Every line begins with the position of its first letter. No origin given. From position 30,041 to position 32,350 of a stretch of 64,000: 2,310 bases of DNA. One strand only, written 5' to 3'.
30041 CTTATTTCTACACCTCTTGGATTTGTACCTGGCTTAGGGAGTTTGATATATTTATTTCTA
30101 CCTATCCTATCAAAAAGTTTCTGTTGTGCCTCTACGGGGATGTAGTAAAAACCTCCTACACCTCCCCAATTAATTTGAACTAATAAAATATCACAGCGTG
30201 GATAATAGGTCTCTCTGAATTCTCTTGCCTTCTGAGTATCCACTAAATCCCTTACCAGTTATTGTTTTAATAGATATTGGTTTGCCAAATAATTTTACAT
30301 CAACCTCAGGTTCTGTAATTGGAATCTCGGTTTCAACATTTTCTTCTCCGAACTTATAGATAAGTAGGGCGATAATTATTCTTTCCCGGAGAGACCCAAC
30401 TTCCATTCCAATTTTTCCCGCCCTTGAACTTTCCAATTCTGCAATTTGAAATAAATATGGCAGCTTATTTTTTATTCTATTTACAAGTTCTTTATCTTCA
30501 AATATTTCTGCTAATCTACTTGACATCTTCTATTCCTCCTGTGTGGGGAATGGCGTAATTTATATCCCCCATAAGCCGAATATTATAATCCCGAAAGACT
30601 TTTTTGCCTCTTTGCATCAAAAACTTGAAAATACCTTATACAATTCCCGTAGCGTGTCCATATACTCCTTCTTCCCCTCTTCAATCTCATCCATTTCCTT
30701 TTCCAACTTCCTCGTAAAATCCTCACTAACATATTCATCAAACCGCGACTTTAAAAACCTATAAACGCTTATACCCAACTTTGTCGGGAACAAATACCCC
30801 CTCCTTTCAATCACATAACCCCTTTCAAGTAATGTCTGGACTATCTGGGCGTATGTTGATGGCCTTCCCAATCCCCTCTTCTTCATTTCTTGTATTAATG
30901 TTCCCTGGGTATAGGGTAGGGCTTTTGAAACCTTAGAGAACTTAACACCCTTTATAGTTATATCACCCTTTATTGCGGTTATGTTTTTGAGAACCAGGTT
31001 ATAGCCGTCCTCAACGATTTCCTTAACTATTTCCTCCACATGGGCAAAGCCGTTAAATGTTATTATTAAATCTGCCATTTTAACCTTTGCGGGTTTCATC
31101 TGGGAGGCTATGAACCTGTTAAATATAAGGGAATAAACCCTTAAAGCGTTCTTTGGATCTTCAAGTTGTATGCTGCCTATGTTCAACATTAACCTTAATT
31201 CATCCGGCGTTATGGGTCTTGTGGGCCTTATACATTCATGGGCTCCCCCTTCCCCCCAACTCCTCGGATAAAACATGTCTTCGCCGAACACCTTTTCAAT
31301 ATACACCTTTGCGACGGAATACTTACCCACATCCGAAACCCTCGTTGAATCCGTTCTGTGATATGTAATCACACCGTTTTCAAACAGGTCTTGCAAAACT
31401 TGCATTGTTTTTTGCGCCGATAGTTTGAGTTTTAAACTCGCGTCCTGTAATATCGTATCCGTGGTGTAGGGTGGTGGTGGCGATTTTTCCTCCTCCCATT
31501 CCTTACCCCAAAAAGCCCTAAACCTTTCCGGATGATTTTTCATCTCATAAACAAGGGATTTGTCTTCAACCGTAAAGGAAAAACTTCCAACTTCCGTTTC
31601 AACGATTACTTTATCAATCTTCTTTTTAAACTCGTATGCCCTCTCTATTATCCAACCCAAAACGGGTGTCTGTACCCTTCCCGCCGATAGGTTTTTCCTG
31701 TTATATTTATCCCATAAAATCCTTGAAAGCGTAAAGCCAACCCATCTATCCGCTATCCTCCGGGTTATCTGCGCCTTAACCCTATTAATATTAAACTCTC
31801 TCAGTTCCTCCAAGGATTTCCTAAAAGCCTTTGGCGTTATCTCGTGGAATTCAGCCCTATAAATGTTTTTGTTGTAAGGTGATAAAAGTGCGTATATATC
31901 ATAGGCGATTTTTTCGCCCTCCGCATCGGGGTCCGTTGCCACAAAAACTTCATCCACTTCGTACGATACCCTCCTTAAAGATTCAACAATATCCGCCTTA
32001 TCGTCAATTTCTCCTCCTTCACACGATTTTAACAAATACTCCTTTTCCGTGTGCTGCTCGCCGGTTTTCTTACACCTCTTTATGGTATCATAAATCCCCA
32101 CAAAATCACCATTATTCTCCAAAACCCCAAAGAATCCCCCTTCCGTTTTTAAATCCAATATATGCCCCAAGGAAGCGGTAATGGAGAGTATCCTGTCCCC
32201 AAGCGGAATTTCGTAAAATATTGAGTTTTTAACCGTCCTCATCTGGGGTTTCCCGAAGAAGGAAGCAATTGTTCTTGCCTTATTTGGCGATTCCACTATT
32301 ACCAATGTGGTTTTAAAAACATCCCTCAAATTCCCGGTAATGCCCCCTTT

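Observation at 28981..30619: A decayed Type II restriction-modification cassette flanked by perfect 25-bp direct repeats is inserted exactly at the reverse gyrase stop codon.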

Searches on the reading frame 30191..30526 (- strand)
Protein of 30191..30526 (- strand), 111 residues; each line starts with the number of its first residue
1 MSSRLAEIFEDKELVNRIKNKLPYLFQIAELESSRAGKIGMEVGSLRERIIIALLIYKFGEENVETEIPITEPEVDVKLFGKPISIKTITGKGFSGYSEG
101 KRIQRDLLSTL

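Call 4: search_protein_families(library=pfam, proteins=[window:30191-30526:-], max_evalue=0.1)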
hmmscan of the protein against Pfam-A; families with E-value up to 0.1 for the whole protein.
window:30191-30526:- (111 aa): 1 family
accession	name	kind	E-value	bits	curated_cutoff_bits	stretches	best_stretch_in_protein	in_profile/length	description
PF15514.12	ThaI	-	4e-44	151.3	25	1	8-96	1-89/203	Restriction endonuclease ThaI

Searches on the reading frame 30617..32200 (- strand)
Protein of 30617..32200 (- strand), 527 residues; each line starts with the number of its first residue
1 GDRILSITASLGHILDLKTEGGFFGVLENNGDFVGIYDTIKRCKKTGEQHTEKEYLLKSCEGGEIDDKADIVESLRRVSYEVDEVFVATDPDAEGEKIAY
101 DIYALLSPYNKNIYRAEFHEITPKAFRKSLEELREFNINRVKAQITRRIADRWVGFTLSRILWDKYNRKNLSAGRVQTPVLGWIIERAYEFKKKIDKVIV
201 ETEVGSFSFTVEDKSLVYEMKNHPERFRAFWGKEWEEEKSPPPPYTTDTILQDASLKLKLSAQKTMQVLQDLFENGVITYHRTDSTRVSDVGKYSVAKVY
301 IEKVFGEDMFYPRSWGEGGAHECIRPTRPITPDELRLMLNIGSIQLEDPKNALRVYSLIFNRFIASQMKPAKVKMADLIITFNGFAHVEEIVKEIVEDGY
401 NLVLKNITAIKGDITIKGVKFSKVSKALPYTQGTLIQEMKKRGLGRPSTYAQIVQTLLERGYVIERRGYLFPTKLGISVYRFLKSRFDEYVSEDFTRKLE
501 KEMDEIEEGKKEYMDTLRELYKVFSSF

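Call 20: find_related_loci(query=window:30617-32200:-, collection=metagenome_contigs, flank=5000)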
Query window:30617-32200:- (527 aa) in metagenome_contigs; peptide patterns used: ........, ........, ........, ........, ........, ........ (x = any residue, [..] = any of these).
104 stretches matched a pattern; 1 encode a relative of the query (tblastn E <= 1e-3); 1 distinct loci.
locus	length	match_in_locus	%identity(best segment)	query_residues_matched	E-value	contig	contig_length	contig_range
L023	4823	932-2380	29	65-522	5e-34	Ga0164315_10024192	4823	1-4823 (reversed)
